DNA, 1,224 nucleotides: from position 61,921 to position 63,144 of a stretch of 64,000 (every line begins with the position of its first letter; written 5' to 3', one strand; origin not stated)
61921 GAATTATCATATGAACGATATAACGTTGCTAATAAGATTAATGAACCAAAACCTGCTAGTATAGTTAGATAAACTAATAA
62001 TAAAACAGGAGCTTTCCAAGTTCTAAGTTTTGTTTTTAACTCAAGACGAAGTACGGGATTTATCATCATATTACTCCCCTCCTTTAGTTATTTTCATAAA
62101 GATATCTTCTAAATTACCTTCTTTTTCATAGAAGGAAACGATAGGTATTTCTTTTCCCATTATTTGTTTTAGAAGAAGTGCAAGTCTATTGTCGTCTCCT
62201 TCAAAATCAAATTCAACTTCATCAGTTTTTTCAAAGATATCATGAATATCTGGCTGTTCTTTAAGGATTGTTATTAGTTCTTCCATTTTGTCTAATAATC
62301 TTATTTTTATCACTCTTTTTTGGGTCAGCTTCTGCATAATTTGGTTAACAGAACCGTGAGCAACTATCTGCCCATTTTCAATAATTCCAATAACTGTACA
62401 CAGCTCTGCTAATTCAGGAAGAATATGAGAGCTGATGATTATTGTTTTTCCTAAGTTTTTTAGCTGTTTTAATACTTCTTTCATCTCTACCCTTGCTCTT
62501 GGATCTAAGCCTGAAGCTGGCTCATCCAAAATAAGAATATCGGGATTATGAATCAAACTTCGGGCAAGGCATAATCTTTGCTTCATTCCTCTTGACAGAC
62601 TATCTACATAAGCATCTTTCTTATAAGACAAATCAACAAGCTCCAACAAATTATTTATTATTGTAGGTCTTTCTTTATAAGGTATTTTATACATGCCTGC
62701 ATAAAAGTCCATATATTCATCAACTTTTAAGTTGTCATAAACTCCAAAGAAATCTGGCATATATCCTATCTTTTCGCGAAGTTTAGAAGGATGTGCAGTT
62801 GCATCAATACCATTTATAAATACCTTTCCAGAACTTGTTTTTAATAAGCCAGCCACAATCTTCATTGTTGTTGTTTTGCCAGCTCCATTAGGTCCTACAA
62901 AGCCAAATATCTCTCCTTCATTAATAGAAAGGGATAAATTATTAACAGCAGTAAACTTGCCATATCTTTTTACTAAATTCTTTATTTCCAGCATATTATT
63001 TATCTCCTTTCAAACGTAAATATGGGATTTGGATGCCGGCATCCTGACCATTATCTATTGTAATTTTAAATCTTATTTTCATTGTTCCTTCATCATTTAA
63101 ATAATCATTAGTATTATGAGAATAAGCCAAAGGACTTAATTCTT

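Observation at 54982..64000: Uncharacterised envelope module: unknown protein, ABC-2 exporter, 3-TM coiled-coil/(GQ)n protein and two double-anchored VWA (BatA-type) proteins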

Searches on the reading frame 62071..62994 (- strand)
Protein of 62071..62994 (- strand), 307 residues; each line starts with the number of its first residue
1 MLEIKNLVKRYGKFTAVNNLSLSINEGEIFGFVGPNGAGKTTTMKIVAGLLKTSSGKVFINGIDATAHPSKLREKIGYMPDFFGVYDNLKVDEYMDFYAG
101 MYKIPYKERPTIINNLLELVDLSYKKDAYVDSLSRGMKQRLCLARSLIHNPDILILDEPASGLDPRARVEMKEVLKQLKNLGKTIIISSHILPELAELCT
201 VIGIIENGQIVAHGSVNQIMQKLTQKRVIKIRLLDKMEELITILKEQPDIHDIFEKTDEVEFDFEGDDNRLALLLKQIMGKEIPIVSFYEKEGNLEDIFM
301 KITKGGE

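Call 3: search_protein_families(library=pfam, proteins=[window:62071-62994:-], max_evalue=0.01)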
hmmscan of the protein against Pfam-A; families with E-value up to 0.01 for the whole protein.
window:62071-62994:- (307 aa): 9 families
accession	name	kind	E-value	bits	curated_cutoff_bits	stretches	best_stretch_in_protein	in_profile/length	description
PF00005.33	ABC_tran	-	2.6e-31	109.5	25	1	17-160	1-136/137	ABC transporter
PF13304.12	AAA_21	-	3.8e-14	53.9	27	2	126-195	231-302/304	AAA domain, putative AbiEii toxin, Type IV TA system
PF13732.12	DrrA1-3_C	-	3.2e-08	34.6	27.4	1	214-302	1-80/81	ATP-binding protein DrrA1-3-like, C-terminal domain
PF13604.12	AAA_30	-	0.00032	20.9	27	1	29-77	20-67/191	AAA domain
PF13175.12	AAA_15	-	0.00057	20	32.1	0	24-68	21-68/374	AAA ATPase domain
PF13514.12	AAA_27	-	0.0015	18.6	22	1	8-51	8-50/206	AAA domain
PF00004.35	AAA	-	0.0016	19.3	21.2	1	32-166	3-73/131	ATPase family associated with various cellular activities (AAA)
PF02463.25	SMC_N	-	0.0016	18.3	40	0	33-189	30-197/220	RecF/RecN/SMC N terminal domain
PF00448.28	SRP54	-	0.0022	18.1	22.7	1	32-64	6-38/196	SRP54-type protein, GTPase domain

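Call 5: search_protein_families(library=ncbifam, proteins=[window:62071-62994:-], max_evalue=0.01)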
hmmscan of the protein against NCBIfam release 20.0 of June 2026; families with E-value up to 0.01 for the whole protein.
window:62071-62994:- (307 aa): 193 families (the best 25 are shown)
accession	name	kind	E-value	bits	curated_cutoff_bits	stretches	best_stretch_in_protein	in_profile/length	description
TIGR01188.1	drrA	subfamily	6e-77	258.9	312.45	1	9-303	1-301/302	daunorubicin resistance ABC transporter, ATP-binding protein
TIGR03522.1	GldA_ABC_ATP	equivalog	5.8e-73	246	402.6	1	2-303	3-301/301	gliding motility-associated ABC transporter ATP-binding subunit GldA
NF033858.1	ABC2_perm_RbbA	equivalog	2.1e-62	211.3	1050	1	2-227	267-492/909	ribosome-associated ATPase/putative transporter RbbA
NF010060.0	PRK13537.1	equivalog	6.9e-58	196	521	1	2-303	16-308/314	nodulation factor ABC transporter ATP-binding protein NodI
TIGR03740.1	galliderm_ABC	subfamily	3.1e-55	187.3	309.75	1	2-218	1-210/223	lantibiotic protection ABC transporter ATP-binding subunit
NF010059.0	PRK13536.1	equivalog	7.5e-54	182.7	549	1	2-303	44-336/342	nodulation factor ABC transporter ATP-binding protein NodI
TIGR01288.1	nodI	equivalog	8.6e-51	172.7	424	1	3-303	6-297/303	nodulation factor ABC transporter ATP-binding protein NodI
TIGR04406.1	LPS_export_lptB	equivalog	1.7e-47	161.7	240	1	2-228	2-231/239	LPS export ABC transporter ATP-binding protein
TIGR01186.1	proV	subfamily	1.4e-46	159.3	326.6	1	11-230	3-228/363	betaine/proline/choline family ABC transporter ATP-binding protein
TIGR03864.1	PQQ_ABC_ATP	hypoth_equivalog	2.4e-45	154.8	302.25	1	1-227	1-227/236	ABC transporter, ATP-binding subunit, PQQ-dependent alcohol dehydrogenase system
TIGR00968.1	3a0106s01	subfamily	5.7e-45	153.7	342.75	1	3-229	2-228/237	sulfate ABC transporter ATP-binding protein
TIGR03265.1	PhnT2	equivalog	2.6e-44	151.9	457.7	1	2-224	5-227/353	putative 2-aminoethylphosphonate ABC transporter ATP-binding protein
NF040840.2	tungstate_WtpC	equivalog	1.8e-41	142.6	440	1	1-231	1-230/347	tungstate ABC transporter ATP-binding protein WtpC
NF008513.0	PRK11432.1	equivalog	1.9e-40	138.9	496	1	2-222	7-227/351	ferric ABC transporter ATP-binding protein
NF008144.0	PRK10895.1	equivalog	2.5e-40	138.5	381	1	2-228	4-233/241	LPS export ABC transporter ATP-binding protein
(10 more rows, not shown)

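Call 6: find_encoding_contigs(protein=window:62071-62994:-, flank=10000, max_places=6)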
Protein window:62071-62994:- (307 aa): 22 contigs read that carry it; 6 places shown.
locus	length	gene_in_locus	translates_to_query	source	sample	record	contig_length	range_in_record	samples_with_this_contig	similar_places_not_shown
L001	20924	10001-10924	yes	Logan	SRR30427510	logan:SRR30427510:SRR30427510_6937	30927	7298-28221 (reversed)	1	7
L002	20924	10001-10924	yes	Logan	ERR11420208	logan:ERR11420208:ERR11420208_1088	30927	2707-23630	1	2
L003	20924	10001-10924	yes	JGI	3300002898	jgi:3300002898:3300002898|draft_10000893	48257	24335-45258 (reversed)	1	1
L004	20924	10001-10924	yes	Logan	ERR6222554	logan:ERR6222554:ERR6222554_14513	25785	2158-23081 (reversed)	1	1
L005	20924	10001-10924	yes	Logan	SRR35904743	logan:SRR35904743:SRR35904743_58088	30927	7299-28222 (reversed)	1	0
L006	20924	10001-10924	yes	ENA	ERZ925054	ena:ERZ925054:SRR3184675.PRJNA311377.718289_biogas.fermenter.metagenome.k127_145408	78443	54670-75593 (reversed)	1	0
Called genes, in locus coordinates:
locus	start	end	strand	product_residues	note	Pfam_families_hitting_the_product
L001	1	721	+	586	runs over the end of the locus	PF02310:B12-binding, PF04055:Radical_SAM, PF13311:DUF4080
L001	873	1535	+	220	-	PF00730:HhH-GPD, PF00633:HHH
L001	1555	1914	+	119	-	PF01925:TauE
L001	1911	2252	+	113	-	PF01925:TauE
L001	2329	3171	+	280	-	PF02618:YceG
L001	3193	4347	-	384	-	PF20706:GT4-conflict (faint), PF13439:Glyco_transf_4, PF13477:Glyco_trans_4_2 (weak), PF13579:Glyco_trans_4_4, PF00534:Glycos_transf_1, PF13692:Glyco_trans_1_4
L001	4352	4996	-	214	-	-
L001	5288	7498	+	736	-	PF00580:UvrD-helicase, PF01443:Viral_helicase1 (faint), PF13245:AAA_19, PF00580:UvrD-helicase, PF13361:UvrD_C, PF13538:UvrD_C_2 (weak)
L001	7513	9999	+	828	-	-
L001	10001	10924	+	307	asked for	PF00005:ABC_tran, PF13304:AAA_21, PF13732:DrrA1-3_C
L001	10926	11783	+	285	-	PF12679:ABC2_membrane_2, PF12698:ABC2_membrane_3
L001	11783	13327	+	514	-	-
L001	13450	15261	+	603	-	PF07584:BatA, PF13519:VWA_2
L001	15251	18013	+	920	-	PF00092:VWA (weak), PF13519:VWA_2, PF06707:DUF1194 (faint), PF00092:VWA, PF13519:VWA_2, PF13768:VWA_3, PF07090:GATase1_like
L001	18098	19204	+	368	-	PF22746:SHOCT-like_DUF2089-C, PF13349:DUF4097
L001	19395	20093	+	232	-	PF09986:DUF2225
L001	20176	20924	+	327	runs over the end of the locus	PF00586:AIRS, PF02769:AIRS_C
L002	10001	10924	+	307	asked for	PF00005:ABC_tran, PF13304:AAA_21, PF13732:DrrA1-3_C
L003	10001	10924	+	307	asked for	PF00005:ABC_tran, PF13304:AAA_21, PF13732:DrrA1-3_C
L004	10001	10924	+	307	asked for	PF00005:ABC_tran, PF13304:AAA_21, PF13732:DrrA1-3_C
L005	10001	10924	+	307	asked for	PF00005:ABC_tran, PF13304:AAA_21, PF13732:DrrA1-3_C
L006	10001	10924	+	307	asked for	PF00005:ABC_tran, PF13304:AAA_21, PF13732:DrrA1-3_C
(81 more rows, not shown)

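Call 9: search_protein_families(library=pfam, proteins=[L001:7513-9996:+, L001:5288-7495:+, L001:4352-4996:-], max_evalue=1)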
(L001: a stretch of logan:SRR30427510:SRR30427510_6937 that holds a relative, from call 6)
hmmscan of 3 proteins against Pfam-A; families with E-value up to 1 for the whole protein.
L001:7513-9996:+ (828 aa): 1 family
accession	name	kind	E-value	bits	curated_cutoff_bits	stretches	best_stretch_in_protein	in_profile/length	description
PF24157.1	DUF7408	-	0.09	13.2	27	1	182-309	23-147/174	Domain of unknown function (DUF7408)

L001:5288-7495:+ (736 aa): 10 families
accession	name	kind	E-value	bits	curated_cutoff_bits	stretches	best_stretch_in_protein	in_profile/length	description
PF00580.27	UvrD-helicase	-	1.2e-65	222.4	23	2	98-323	38-271/271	UvrD/REP helicase N-terminal domain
PF13361.12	UvrD_C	-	3.7e-52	178.3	25.6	1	329-655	2-349/350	UvrD-like helicase C-terminal domain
PF13245.12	AAA_19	-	3e-17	63.5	25.1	1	30-308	2-134/134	AAA domain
PF13538.12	UvrD_C_2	-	6.6e-08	32.7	27.4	1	594-651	2-51/52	UvrD-like helicase C-terminal domain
PF01443.25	Viral_helicase1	-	1.3e-06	28.8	21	1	591-651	174-226/228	Viral superfamily 1 RNA helicase core domain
PF13087.12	AAA_12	-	0.00023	21.2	27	1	581-651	126-190/195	AAA domain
PF13086.12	AAA_11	-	0.0017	18.6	27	1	24-196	1-146/257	AAA domain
PF13604.12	AAA_30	-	0.0027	17.9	27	1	25-110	2-75/191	AAA domain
PF06414.18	Zeta_toxin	-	0.033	14.1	22.3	0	644-691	130-177/199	Zeta toxin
PF00270.35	DEAD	-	0.083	13.1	26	0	33-68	11-41/167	DEAD/DEAH box helicase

L001:4352-4996:- (214 aa): 2 families
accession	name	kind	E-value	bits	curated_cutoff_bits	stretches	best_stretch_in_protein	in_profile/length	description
PF02309.22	AUX_IAA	-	0.03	14.6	22.7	1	27-127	92-184/222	AUX/IAA family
PF13181.12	TPR_8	-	0.71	10.6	25.7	0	166-182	3-19/34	Tetratricopeptide repeat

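Call 10: search_solved_structures(query=L001:7513-9996:+, max_evalue=1)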
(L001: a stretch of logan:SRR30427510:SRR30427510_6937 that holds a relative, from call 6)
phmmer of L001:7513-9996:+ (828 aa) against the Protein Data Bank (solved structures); distinct sequences matched with E-value up to 1: 6.
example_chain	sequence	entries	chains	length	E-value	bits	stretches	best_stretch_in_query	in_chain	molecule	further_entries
6i9k_A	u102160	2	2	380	0.51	11.8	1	368-432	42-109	Kumopsin1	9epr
1lox_A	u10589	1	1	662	0.52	11.7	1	663-722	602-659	15-LIPOXYGENASE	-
2p0m_A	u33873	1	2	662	0.54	11.7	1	663-722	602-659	Arachidonate 15-lipoxygenase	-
1iun_A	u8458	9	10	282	0.57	11.6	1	286-363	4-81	meta-Cleavage product hydrolase | 2-hydroxy-6-oxo-7-methylocta-2,4-dienoate hydrolase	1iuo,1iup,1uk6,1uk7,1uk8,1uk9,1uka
2d0d_A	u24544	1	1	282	0.58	11.6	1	286-363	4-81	2-hydroxy-6-oxo-7-methylocta-2,4-dienoate hydrolase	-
9epp_R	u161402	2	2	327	0.98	10.8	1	368-432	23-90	Kumopsin1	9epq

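Call 11: find_homologous_proteins(query=L001:7513-9996:+, max_evalue=0.001)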
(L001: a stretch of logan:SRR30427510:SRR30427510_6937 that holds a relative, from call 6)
Query L001:7513-9996:+ (828 aa): 63 proteins with E <= 0.001 among 8000 candidates.
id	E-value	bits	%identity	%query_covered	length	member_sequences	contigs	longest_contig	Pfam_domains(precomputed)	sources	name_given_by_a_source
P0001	0.0e+0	1832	100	100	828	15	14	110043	-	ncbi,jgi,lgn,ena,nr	ncbi:MAG: hypothetical protein GX327_08010 [Epulopiscium sp.]|nr:hypothetical protein [Candidatus Ep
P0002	0.0e+0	1051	57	100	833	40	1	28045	-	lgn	-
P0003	0.0e+0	1047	57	100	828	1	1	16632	-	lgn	-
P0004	1.3e-262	892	49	100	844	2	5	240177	-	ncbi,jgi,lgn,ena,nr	ncbi:MAG: tripartite tricarboxylate transporter TctB family protein [Epulopiscium sp.]|nr:tripartite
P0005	3.6e-258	877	49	99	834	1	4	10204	-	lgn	-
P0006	1.2e-249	849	46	100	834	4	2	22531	-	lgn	-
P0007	1.9e-244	832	45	100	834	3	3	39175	-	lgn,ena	-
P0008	2.4e-94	335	31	95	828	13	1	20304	-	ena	-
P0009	3.2e-85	305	30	99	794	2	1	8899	-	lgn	-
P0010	1.9e-71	260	28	63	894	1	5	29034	-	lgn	-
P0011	5.2e-70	255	27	95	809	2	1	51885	-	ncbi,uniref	ncbi:hypothetical protein SH2C18_47800 [Clostridium sediminicola]|uniref:hypothetical protein n=1 Ta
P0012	1.9e-69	253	28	98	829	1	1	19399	PF24157.2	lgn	-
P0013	5.3e-69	252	27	100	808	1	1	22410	-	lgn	-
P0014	6.1e-50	189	28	76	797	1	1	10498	-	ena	-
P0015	6.8e-50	188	28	76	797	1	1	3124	-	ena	-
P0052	7.9e-42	162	26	69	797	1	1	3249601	-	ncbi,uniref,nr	ncbi:hypothetical protein [Virgibacillus doumboii]|uniref:hypothetical protein n=1 Tax=Virgibacillus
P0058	1.6e-25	108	22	69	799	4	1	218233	-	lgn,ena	-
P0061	9.1e-22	95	23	67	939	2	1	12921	-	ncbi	-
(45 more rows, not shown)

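Call 13: find_encoding_contigs(protein=P0052, flank=10000, max_places=1)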
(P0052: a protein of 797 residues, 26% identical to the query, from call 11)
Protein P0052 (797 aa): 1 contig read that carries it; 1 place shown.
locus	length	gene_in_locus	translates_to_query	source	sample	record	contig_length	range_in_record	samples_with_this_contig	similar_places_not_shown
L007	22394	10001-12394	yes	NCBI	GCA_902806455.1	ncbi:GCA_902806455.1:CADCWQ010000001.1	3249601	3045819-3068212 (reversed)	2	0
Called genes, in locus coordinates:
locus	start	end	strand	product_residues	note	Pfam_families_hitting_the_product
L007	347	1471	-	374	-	PF01080:Presenilin (weak), PF00565:SNase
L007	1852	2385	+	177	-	-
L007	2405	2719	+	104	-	-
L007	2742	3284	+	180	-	-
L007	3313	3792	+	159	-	-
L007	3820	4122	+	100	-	-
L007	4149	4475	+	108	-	-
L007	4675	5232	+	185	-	PF00857:Isochorismatase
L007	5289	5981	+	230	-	PF00702:Hydrolase, PF13419:HAD_2, PF13242:Hydrolase_like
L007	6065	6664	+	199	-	PF02245:Pur_DNA_glyco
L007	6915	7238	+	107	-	PF03551:PadR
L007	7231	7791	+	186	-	PF22564:HAAS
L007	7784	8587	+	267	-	PF13349:DUF4097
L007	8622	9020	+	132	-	PF19728:DUF6220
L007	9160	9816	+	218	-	PF01073:3Beta_HSD, PF01113:DapB_N (weak), PF01370:Epimerase, PF05368:NmrA, PF13460:NAD_binding_10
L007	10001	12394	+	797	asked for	-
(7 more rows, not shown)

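Call 14: find_encoding_contigs(protein=P0011, flank=10000, max_places=1)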
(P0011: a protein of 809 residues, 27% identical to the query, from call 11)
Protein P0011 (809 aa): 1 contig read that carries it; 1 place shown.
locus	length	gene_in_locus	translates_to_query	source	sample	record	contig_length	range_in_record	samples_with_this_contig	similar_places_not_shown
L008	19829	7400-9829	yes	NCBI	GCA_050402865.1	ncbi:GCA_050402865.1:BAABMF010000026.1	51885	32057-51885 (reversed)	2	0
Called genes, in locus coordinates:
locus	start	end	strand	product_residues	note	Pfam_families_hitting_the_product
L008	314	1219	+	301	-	PF01515:PTA_PTB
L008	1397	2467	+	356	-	PF00871:Acetate_kinase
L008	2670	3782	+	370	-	PF07366:SnoaL, PF12680:SnoaL_2 (weak)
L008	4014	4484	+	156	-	-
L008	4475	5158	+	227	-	PF04647:AgrB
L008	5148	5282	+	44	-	-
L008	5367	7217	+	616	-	PF00989:PAS, PF13188:PAS_8 (weak), PF13426:PAS_9, PF00512:HisKA, PF02518:HATPase_c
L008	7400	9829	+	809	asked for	-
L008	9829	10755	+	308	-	PF00005:ABC_tran, PF13304:AAA_21, PF13732:DrrA1-3_C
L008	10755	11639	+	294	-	PF12679:ABC2_membrane_2, PF12698:ABC2_membrane_3 (weak)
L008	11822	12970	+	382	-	-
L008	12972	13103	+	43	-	-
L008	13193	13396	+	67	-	-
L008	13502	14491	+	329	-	PF00493:MCM (weak), PF20030:bpMoxR, PF01078:Mg_chelatase (faint), PF07726:AAA_3, PF07728:AAA_5, PF17863:AAA_lid_2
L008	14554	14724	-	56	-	-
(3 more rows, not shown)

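Call 16: find_encoding_contigs(protein=P0004, flank=10000, max_places=1)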
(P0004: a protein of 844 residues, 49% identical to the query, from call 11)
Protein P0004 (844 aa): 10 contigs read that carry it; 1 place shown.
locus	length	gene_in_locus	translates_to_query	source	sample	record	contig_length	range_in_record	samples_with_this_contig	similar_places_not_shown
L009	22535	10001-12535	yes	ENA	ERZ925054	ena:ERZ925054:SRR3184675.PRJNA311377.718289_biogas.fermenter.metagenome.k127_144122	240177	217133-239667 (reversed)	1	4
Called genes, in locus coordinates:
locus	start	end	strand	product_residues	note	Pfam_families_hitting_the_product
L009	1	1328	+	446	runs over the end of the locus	PF13205:Big_5 (faint), PF03734:YkuD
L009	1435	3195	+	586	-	PF02310:B12-binding, PF04055:Radical_SAM, PF13311:DUF4080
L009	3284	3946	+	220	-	PF00730:HhH-GPD, PF00633:HHH (weak)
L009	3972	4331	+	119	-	PF01925:TauE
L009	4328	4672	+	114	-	PF01925:TauE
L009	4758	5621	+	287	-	PF02618:YceG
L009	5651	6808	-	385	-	PF13439:Glyco_transf_4, PF13579:Glyco_trans_4_4, PF00534:Glycos_transf_1, PF13692:Glyco_trans_1_4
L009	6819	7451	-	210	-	-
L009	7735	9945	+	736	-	PF00580:UvrD-helicase, PF01443:Viral_helicase1 (faint), PF13086:AAA_11 (faint), PF13245:AAA_19, PF00580:UvrD-helicase, PF13087:AAA_12 (faint), PF13361:UvrD_C, PF13538:UvrD_C_2 (weak)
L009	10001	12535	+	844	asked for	-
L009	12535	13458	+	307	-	PF00005:ABC_tran, PF13304:AAA_21, PF13732:DrrA1-3_C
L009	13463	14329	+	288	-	PF01061:ABC2_membrane (weak), PF12679:ABC2_membrane_2 (weak), PF12698:ABC2_membrane_3 (weak)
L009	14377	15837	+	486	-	-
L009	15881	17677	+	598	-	PF07584:BatA, PF13519:VWA_2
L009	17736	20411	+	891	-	PF13519:VWA_2 (weak), PF00092:VWA, PF13519:VWA_2, PF13768:VWA_3, PF07090:GATase1_like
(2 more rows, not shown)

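Call 17: find_encoding_contigs(protein=P0002, flank=10000, max_places=1)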
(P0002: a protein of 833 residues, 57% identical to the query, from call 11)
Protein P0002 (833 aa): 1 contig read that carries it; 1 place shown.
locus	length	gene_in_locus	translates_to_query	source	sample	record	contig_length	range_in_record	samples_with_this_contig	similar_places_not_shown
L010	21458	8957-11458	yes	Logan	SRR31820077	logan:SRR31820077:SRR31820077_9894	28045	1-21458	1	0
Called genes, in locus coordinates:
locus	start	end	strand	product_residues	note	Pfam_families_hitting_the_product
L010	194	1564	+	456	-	PF13205:Big_5 (weak), PF03734:YkuD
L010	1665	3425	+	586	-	PF02310:B12-binding, PF04055:Radical_SAM, PF13311:DUF4080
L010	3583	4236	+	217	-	PF00730:HhH-GPD, PF14520:HHH_5 (faint), PF00633:HHH, PF10576:EndIII_4Fe-2S (weak)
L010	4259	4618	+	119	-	PF01925:TauE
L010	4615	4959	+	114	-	PF01925:TauE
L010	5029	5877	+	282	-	PF02618:YceG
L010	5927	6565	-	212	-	PF07719:TPR_2 (weak), PF13414:TPR_11 (weak)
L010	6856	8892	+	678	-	PF00580:UvrD-helicase, PF01443:Viral_helicase1 (faint), PF13086:AAA_11 (weak), PF13245:AAA_19, PF00580:UvrD-helicase, PF13361:UvrD_C, PF13538:UvrD_C_2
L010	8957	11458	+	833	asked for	-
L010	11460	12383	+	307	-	PF00005:ABC_tran, PF13304:AAA_21, PF13732:DrrA1-3_C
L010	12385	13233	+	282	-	PF01061:ABC2_membrane, PF12679:ABC2_membrane_2 (weak), PF12698:ABC2_membrane_3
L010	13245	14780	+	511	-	-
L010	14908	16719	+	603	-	PF07584:BatA, PF13519:VWA_2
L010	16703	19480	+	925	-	PF13519:VWA_2, PF00092:VWA, PF13519:VWA_2, PF13768:VWA_3, PF07090:GATase1_like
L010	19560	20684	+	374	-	PF22746:SHOCT-like_DUF2089-C, PF13349:DUF4097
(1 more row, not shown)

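Call 18: find_encoding_contigs(protein=P0008, flank=10000, max_places=1)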
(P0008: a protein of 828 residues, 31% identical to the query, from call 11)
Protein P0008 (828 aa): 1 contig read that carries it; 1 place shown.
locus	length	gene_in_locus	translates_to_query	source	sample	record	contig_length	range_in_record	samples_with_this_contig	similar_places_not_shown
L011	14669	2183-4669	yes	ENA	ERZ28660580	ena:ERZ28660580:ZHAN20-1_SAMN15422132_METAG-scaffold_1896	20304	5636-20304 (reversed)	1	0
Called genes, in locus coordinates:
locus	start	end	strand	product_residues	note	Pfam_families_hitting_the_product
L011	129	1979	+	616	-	PF00580:UvrD-helicase, PF01443:Viral_helicase1 (faint), PF13245:AAA_19, PF13087:AAA_12 (faint), PF13361:UvrD_C, PF13538:UvrD_C_2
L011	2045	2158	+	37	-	-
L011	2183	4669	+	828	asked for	-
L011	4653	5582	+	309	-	PF00005:ABC_tran, PF13304:AAA_21, PF13732:DrrA1-3_C (weak)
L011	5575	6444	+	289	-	PF01061:ABC2_membrane (weak), PF12679:ABC2_membrane_2 (faint), PF12698:ABC2_membrane_3 (weak)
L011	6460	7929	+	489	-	-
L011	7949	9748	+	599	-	-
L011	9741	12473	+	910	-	PF00092:VWA, PF05762:VWA_CoxE (faint), PF13519:VWA_2 (weak), PF00092:VWA, PF13519:VWA_2, PF13768:VWA_3, PF07090:GATase1_like (weak)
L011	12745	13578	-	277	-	PF05857:TraX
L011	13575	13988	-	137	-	PF13560:HTH_31, PF12844:HTH_19, PF13443:HTH_26 (weak), PF01381:HTH_3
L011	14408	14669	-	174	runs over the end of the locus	PF13302:Acetyltransf_3, PF13420:Acetyltransf_4 (weak), PF00583:Acetyltransf_1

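Call 28: predict_structure(alignment_id=A1)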
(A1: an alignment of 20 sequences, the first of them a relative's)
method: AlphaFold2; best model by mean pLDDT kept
length: 828 residues; sequences in the alignment: 20
mean_pLDDT: 81.0   pTM: 0.66
mean pLDDT of the five models: 81.0, 79.8, 77.5, 77.0, 76.2
residues with pLDDT >= 90: 217; 70-90: 489; 50-70: 72; < 50: 50
segments of 3 or more residues with pLDDT < 50: 1-7, 32-40, 346-355, 485-493, 646-660
pLDDT, mean of each block of 10 residues (from residue 1): 44 69 71 41 86 86 91 90 81 90 90 84 89 87 80 93 88 78 92 86 94 92 85 92 83 90 88 86 88 90 82 94 89 86 53 51 69 70 88 85 84 86 72 79 83 83 86 79 47 65 83 85 82 89 85 94 85 91 89 74 84 83 80 79 51 40 81 78 87 85 77 76 67 81 81 89 87 93 89 86 89 79 85
secondary structure, 60 per line:
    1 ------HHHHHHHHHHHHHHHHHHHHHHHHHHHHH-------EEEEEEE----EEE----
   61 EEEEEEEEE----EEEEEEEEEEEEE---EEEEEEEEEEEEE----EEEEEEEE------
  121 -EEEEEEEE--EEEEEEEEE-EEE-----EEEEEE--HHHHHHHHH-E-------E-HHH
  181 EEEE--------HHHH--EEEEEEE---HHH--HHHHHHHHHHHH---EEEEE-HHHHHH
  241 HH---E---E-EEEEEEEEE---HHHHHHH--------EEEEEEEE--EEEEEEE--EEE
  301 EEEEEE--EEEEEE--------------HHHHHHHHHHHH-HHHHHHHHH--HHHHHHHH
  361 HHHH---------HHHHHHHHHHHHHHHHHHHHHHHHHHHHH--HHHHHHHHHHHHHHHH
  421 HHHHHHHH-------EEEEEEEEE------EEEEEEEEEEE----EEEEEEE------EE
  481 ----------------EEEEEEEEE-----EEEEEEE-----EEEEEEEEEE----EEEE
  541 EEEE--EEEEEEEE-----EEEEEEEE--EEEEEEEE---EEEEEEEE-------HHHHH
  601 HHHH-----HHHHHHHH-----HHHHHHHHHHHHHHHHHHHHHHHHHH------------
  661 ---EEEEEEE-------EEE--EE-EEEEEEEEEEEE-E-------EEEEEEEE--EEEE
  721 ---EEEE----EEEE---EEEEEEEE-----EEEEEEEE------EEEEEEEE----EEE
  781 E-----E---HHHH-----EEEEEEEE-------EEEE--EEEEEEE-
elements in order (helices of 4 or more, strands of 3 or more residues): H7-35 E43-49 E54-56 E61-69 E74-86 E90-102 E107-114 E122-129 E132-140 E142-144 E150-155 H158-166 E181-184 H193-196 E199-205 H214-225 E229-233 H235-242 E252-260 H264-270 E279-286 E289-295 E298-306 E309-314 H329-340 H342-350 H353-364 H374-402 H405-428 E436-444 E451-461 E466-472 E497-505 E511-517 E523-532 E537-544 E547-554 E560-567 E570-577 E581-588 H596-604 H610-617 H623-648 E664-670 E678-680 E686-697 E707-714 E717-720 E724-727 E732-735 E739-746 E752-759 E766-773 E778-781 H791-794 E800-807 E815-818 E821-827
